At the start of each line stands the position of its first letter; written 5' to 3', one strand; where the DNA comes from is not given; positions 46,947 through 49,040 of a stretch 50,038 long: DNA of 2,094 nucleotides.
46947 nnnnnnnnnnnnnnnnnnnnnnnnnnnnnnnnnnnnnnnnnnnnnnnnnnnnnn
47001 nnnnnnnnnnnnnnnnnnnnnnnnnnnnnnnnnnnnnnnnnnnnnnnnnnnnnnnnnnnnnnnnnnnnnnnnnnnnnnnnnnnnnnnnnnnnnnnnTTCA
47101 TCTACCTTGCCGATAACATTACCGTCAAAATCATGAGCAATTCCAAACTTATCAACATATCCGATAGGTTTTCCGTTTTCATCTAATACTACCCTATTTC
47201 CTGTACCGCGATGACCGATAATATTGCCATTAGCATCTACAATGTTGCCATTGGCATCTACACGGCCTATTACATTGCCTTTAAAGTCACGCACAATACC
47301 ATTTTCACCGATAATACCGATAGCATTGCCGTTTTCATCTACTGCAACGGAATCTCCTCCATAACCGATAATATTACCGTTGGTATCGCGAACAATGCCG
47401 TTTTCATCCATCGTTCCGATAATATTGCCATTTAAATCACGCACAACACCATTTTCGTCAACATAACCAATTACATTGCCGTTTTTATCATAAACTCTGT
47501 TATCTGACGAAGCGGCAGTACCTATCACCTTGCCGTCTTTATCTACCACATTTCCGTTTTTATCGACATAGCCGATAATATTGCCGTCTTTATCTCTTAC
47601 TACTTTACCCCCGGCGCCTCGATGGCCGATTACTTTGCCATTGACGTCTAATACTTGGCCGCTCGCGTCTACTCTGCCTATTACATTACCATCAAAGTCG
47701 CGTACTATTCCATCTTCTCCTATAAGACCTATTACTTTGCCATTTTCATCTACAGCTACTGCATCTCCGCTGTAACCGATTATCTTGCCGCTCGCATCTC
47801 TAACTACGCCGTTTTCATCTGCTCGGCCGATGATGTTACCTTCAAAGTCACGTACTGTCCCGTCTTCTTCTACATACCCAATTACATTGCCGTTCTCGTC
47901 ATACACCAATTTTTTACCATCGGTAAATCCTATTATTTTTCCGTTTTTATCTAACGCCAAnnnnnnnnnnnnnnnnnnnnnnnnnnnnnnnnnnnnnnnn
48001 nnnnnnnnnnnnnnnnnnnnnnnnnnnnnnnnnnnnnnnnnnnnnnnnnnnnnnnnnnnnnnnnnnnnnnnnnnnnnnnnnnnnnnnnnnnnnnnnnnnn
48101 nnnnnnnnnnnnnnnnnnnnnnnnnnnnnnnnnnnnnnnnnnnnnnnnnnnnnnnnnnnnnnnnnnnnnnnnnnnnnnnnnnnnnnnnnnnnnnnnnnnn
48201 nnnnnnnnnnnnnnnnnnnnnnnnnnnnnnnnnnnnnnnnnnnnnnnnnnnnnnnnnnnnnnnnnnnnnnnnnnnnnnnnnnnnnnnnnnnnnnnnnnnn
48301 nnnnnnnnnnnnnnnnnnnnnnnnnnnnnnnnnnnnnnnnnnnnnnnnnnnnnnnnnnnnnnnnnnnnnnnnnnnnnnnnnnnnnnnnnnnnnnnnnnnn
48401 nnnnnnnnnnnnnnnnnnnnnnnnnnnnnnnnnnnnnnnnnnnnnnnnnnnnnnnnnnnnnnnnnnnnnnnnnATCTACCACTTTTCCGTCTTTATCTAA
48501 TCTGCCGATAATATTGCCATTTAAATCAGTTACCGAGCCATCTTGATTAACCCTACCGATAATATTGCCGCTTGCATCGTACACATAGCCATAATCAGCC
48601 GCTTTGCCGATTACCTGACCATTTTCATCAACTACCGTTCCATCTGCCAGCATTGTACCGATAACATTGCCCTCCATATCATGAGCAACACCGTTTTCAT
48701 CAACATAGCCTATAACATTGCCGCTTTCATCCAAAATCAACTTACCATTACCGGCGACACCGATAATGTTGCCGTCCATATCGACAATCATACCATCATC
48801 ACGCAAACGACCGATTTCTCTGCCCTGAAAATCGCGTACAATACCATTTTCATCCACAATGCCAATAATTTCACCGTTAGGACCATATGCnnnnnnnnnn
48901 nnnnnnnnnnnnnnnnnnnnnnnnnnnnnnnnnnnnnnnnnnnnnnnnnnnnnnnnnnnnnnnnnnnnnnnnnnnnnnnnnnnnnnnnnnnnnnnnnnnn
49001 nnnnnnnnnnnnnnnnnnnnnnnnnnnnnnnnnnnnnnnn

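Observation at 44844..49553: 1569-aa TM-anchored protein: an Ig-like domain followed by about 80 units of a D-x-[DN]-G-containing 17-residue repeat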

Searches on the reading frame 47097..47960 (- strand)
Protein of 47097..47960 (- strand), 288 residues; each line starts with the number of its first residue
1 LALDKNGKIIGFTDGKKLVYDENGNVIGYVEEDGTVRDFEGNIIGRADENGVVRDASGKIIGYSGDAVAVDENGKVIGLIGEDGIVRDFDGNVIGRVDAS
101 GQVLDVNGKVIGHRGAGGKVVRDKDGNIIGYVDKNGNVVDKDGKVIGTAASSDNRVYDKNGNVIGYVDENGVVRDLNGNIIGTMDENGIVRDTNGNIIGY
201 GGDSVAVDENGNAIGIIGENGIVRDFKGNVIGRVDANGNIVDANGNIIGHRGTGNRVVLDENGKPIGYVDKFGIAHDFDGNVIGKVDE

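Call 32: find_homologous_proteins(query=window:47097-47960:-, max_evalue=0.00001)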
Query window:47097-47960:- (288 aa): 90 proteins with E <= 0.00001 among 8000 candidates.
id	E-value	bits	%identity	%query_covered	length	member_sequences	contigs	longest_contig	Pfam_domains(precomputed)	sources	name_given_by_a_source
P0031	5.9e-55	205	44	92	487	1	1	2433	PF21784.4,PF05593.20,PF12396.15,PF21785.4,PF04519.20,PF00571.34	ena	-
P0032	2.2e-54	203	42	80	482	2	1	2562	PF21784.4,PF05593.20,PF12396.15,PF21785.4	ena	-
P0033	2.4e-54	203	43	73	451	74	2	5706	PF21784.4,PF05593.20,PF12396.15,PF21785.4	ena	-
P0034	2.0e-43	167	43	85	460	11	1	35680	PF21784.4,PF05593.20,PF12396.15,PF21785.4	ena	-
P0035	2.6e-43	166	47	57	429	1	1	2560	PF21784.4,PF05593.20,PF12396.15,PF21785.4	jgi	-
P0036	6.1e-42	162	42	87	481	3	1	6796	PF21784.4,PF05593.20,PF12396.15,PF21785.4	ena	-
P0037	2.1e-38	150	41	76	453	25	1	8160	PF21784.4,PF12396.15,PF21785.4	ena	-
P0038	5.6e-37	146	46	60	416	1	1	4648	PF21784.4,PF05593.20,PF12396.15,PF21785.4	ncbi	-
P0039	7.7e-37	145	48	60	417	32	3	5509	PF21784.4,PF05593.20,PF12396.15,PF21785.4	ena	-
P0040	6.7e-35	139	46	66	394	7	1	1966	PF21784.4,PF05593.20,PF12396.15,PF21785.4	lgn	-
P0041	8.8e-35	138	33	81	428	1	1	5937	PF21784.4,PF12396.15,PF25182.2,PF21785.4,PF13472.13,PF05239.22,PF00657.29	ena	-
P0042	8.4e-34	135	51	60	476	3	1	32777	PF21784.4,PF12396.15,PF21785.4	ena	-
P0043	2.7e-33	133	49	57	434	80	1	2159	PF21784.4,PF05593.20,PF12396.15,PF21785.4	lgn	-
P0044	1.8e-32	131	41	72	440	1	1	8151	PF21784.4,PF05593.20,PF12396.15,PF21785.4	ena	-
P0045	1.3e-30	125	34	92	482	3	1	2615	PF21784.4,PF12396.15,PF21785.4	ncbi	ncbi:MAG: hypothetical protein ACSHXK_17210, partial [Oceanococcus sp.]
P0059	7.5e-20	89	41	58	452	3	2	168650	PF21784.4,PF21785.4,PF03743.20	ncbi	-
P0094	5.0e-11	60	45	51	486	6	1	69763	PF08666.18,PF21784.4,PF12396.15,PF21785.4,PF16976.11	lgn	-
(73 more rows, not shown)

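Call 43: predict_structure(alignment_id=A2)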
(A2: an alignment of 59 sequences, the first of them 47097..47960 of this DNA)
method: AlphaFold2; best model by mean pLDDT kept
length: 288 residues; sequences in the alignment: 59
mean_pLDDT: 82.4   pTM: 0.43
mean pLDDT of the five models: 82.4, 82.1, 81.3, 81.1, 79.1
residues with pLDDT >= 90: 108; 70-90: 136; 50-70: 30; < 50: 14
segments of 3 or more residues with pLDDT < 50: 2-11
pLDDT, mean of each block of 10 residues (from residue 1): 43 69 86 93 94 94 86 84 88 91 93 70 67 72 73 74 85 91 90 93 83 85 89 95 97 73 76 78 75
secondary structure, 60 per line:
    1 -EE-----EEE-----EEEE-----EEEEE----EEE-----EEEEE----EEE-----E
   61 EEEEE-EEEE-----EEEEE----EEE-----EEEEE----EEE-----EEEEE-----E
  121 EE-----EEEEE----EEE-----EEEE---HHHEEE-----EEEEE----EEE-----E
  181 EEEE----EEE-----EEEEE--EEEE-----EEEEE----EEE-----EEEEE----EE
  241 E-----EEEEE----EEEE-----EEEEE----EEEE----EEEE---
elements in order: E9-11 E17-20 E26-30 E35-37 E43-47 E52-54 E60-65 E67-70 E76-80 E85-87 E93-97 E102-104 E110-114 E120-122 E128-132 E137-139 E145-148 E155-157 E163-167 E172-174 E180-184 E189-191 E197-201 E204-207 E213-217 E222-224 E230-234 E239-241 E247-251 E256-259 E265-269 E274-277 E282-285
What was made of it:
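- On Pfam Bflower_2 / beta-flower clan CL0395: AF2 DSSP shows 33 alternating strands of 3-5 residues in 288 aa and no helix of 4 or more residues, with pLDDT 82 (call 43). No coordinates were returned. pLDDT shows confident blocks of about 90 aa separated by about 50 aa of lower confidence. pTM is 0.43, which fits separate modules but does not prove it (call 43).
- The AF2 model of aa 532-819 is all beta-hairpin, with pLDDT 82 (call 43).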

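Call 46: fold_search(model_id=the predicted structure, library=pdb)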
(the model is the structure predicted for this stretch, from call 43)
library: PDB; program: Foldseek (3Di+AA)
matches with E <= 10: 831; with E <= 0.001: 15
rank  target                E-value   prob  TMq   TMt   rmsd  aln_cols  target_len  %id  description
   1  8uy4_A                1.0e-07  0.41  0.11  0.04  19.9       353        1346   14  Acinetobacter baumannii Tse15 Rhs effector (released 2024-10-09)
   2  8prj                  1.5e-06  0.75  0.20  0.18  14.1       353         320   13  The structure of v31Bagel8 (released 2024-07-24)
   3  6tjh_A                3.4e-06  0.44  0.18  0.15  14.7       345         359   16  Crystal structure of the computationally designed Cake9 protein (released 2020-05-06)
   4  8qja_A                7.0e-06  0.15  0.10  0.05  19.9       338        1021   15  T6SS-linked Rhs repeat protein - Advenella mimigardefordensis VgrG-Rhs core (released 2024-09-25)
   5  8uxt                  3.0e-05  0.15  0.12  0.05  19.6       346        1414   16  Acinetobacter baumannii Tse15 Rhs effector, toxin cleavage mutant (D1369N, D1391N) (released 2024-10-09)
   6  8qja_C                4.9e-05  0.16  0.14  0.06  18.1       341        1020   16  T6SS-linked Rhs repeat protein - Advenella mimigardefordensis VgrG-Rhs core (released 2024-09-25)
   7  7awy                  5.8e-05  0.35  0.20  0.20  12.5       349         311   13  Crystal structure of the computationally designed Scone-R protein (released 2021-01-13)
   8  6tjf_A                1.1e-04  0.15  0.15  0.16  15.9       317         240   16  Crystal structure of the computationally designed Cake6 protein (released 2020-05-06)
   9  7ax0                  1.2e-04  0.28  0.19  0.18  15.1       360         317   13  Crystal structure of the computationally designed Scone-E protein co-crystallized with STA form a (released 2021-06-30)
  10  4igl_B                1.8e-04  0.08  0.11  0.07  21.1       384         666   14  Structure of the RHS-repeat containing BC component of the secreted ABC toxin complex from Yersinia entomophaga (released 2013-08-07)
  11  4igl_D                4.8e-04  0.06  0.09  0.06  21.3       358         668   11  Structure of the RHS-repeat containing BC component of the secreted ABC toxin complex from Yersinia entomophaga (released 2013-08-07)
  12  8qjb_A                5.2e-04  0.08  0.11  0.05  21.7       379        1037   12  T6SS-linked Rhs repeat protein - Salmonella bongori Rhs-core domain extended N-terminus (released 2024-09-25)
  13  7awz                  5.6e-04  0.16  0.19  0.18  13.6       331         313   12  Crystal structure of the computationally designed Scone-E protein (released 2021-01-13)
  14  4gp0_A                8.4e-04  0.07  0.12  0.09  19.8       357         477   10  The crystal structure of human fascin 1 R149A K150A R151A mutant (released 2012-11-28)
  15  8qjc                  9.9e-04  0.08  0.14  0.07  24.0       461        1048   15  T6SS-linked Rhs repeat protein - Salmonella bongori Rhs-core domain with toxin domain (released 2024-09-25)
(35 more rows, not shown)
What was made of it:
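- On RHS/YD repeat proteins: Foldseek TM-scores to Rhs shells are 0.14 or lower (call 46).
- Closest known: RHS/YD repeats. Same: Foldseek gives local hits to Rhs shells (call 46).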

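Call 53: fold_search(model_id=the predicted structure, library=viral)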
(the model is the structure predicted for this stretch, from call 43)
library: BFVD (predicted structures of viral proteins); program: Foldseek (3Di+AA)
matches with E <= 10: 1140; with E <= 0.001: 2
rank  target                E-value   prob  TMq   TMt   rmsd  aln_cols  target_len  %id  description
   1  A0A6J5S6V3            3.8e-04  0.07  0.11  0.05  33.1       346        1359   14  Intramolecular chaperone auto-processing domain containing protein [uncultured Caudovirales phage]
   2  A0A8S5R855            5.3e-04  0.06  0.11  0.07  22.2       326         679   15  Uncharacterized protein [virus sp. cti5L29]
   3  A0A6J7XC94            1.0e-03  0.20  0.12  0.19  16.7       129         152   22  Uncharacterized protein [uncultured Caudovirales phage]
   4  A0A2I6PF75            1.2e-03  0.07  0.13  0.06  30.3       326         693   13  Long tail fiber protein Gp37 [Proteus phage phiP4-3]
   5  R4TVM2                1.2e-03  0.05  0.10  0.05  43.6       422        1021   11  (no name in the UniProt tables at hand)
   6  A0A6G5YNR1            1.4e-03  0.14  0.11  0.07  14.1       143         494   15  (no name in the UniProt tables at hand)
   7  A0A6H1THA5            1.7e-03  0.03  0.09  0.04  60.9       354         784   12  (no name in the UniProt tables at hand)
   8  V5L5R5                1.8e-03  0.07  0.11  0.13  16.9       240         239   12  (no name in the UniProt tables at hand)
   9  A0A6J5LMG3            1.9e-03  0.06  0.12  0.10  28.5       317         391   12  Uncharacterized protein (Fragment) [uncultured Caudovirales phage]
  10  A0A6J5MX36            2.3e-03  0.04  0.11  0.06  31.7       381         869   14  Intramolecular chaperone auto-processing domain containing protein [uncultured Caudovirales phage]
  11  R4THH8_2              3.4e-03  0.07  0.13  0.06  20.6       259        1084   11  (no name in the UniProt tables at hand)
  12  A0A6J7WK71            3.4e-03  0.04  0.11  0.04  30.8       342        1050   12  Uncharacterized protein [uncultured Caudovirales phage]
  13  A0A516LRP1            3.7e-03  0.06  0.08  0.04  22.1       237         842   17  (no name in the UniProt tables at hand)
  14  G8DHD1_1              4.4e-03  0.05  0.14  0.07  33.9       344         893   13  (no name in the UniProt tables at hand)
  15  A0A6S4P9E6            4.4e-03  0.02  0.09  0.08  24.5       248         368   16  Endosialidase [uncultured phage_MedDCM-OCT-S45-C4]
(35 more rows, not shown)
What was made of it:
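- Tried and rejected: Foldseek against viral models was uninformative (call 53).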

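Call 77: find_encoding_contigs(protein=P0059, flank=8000, max_places=2)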
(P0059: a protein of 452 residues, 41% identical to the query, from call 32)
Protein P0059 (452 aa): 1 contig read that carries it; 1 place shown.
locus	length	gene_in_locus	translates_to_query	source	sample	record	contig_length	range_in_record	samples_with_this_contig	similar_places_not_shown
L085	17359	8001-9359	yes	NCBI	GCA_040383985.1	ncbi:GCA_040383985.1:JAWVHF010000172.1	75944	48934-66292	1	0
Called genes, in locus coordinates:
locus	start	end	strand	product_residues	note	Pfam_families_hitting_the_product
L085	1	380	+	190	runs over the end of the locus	PF09475:Dot_icm_IcmQ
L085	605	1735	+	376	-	PF23127:DotM_C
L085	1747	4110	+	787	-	PF01580:FtsK_SpoIIIE (faint), PF12696:TraG-D_C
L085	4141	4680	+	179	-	PF00691:OmpA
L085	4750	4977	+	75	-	-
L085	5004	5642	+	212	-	PF11393:T4BSS_DotI_IcmL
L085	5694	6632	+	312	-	PF12293:T4BSS_DotH_IcmK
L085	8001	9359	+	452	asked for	PF21784:Bflower (faint), PF21785:Bflower_2 (faint), PF03743:TrbI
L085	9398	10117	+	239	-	-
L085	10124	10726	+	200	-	-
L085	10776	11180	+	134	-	-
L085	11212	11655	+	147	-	-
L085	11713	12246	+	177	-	-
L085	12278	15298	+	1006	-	-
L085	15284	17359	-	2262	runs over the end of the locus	PF00023:Ank (faint), PF12796:Ank_2, PF13606:Ank_3 (faint), PF13637:Ank_4 (weak), PF13857:Ank_5 (faint), PF12796:Ank_2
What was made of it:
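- Closest known: Legionella DotG/IcmE. Same: A DotG-like protein carrying beta-flower repeats was found in a Dot/Icm locus (L085, call 77).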

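Call 78: find_encoding_contigs(protein=P0094, flank=6000, max_places=2)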
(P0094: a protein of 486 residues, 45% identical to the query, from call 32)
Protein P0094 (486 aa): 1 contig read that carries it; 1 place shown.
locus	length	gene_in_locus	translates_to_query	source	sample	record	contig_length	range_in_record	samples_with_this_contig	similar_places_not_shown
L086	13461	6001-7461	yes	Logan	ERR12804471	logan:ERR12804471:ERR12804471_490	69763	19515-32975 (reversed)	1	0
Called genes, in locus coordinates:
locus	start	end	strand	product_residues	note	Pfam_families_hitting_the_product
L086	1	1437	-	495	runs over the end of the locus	PF03109:ABC1 (faint), PF00069:Pkinase, PF07714:PK_Tyr_Ser-Thr, PF26309:DUF8082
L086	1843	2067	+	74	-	-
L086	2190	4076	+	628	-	PF13400:Tad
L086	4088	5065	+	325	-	-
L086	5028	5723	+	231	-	PF27226:AF_1845 (weak)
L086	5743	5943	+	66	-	-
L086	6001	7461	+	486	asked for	PF08666:SAF, PF16976:RcpC, PF12396:DUF3659 (faint), PF21784:Bflower (faint), PF21785:Bflower_2 (weak)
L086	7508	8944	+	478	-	PF13629:T2SS-T3SS_pil_N, PF00263:Secretin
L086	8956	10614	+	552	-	PF16697:Yop-YscD_cpl (faint), PF00498:FHA, PF00437:T2SSE, PF27713:UCP018868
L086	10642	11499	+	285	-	PF00482:T2SSF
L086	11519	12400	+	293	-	PF00482:T2SSF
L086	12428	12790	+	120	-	PF02643:DUF192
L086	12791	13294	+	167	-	PF07719:TPR_2 (faint), PF13428:TPR_14 (faint), PF00515:TPR_1 (faint), PF13432:TPR_16 (faint)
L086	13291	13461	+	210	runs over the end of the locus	PF07811:TadE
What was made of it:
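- The same repeat sits in other periplasm-spanning connector subunits: a DotG-like protein in a Dot/Icm locus and CpaB/RcpC in Tad pilus loci (calls 32, 77, 78).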

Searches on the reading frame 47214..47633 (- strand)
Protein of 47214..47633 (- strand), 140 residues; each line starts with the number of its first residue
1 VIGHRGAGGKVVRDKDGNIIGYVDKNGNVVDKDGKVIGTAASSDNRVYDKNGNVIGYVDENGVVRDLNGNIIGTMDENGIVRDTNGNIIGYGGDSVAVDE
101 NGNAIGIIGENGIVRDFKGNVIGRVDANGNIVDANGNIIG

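Call 50: search_protein_families(library=pfam, proteins=[window:47214-47633:-], max_evalue=0.01)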
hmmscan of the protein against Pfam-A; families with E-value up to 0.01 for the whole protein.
seq(140 aa): 5 families
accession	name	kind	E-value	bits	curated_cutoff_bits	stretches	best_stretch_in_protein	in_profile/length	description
PF21785.3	Bflower_2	-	4.4e-17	62.4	38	2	10-92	19-96/112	5-fold beta-flower protein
PF21784.3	Bflower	-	4.6e-16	59.7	25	3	12-77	3-65/116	4-fold beta flower protein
PF12396.14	DUF3659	-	1.2e-10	41.5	24.8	0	9-41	23-56/61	Protein of unknown function (DUF3659)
PF05593.20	RHS_repeat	-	1.1e-06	29.3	22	0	48-64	1-17/38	RHS Repeat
PF24834.1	PH_Rhabdo_glycop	-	0.00074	19.8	28.8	0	41-70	28-57/75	Rhabdovirus glycoprotein G PH domain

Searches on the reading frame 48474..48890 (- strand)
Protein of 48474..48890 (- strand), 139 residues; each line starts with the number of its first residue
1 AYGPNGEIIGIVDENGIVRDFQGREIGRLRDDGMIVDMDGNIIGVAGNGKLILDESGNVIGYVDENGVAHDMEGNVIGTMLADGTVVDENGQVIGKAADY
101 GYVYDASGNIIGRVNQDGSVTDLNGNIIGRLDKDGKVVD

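Call 50: search_protein_families(library=pfam, proteins=[window:48474-48890:-], max_evalue=0.01)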
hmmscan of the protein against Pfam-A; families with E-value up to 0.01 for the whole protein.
seq(139 aa): 4 families
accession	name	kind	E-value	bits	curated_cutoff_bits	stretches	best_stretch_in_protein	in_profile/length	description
PF21785.3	Bflower_2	-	2.3e-18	66.5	38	2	50-133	19-98/112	5-fold beta-flower protein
PF12396.14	DUF3659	-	4.6e-13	49.3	24.8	0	4-46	17-55/61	Protein of unknown function (DUF3659)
PF21784.3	Bflower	-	7.5e-11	42.9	25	2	2-65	4-65/116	4-fold beta flower protein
PF05593.20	RHS_repeat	-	8.3e-07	29.7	22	0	74-119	5-37/38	RHS Repeat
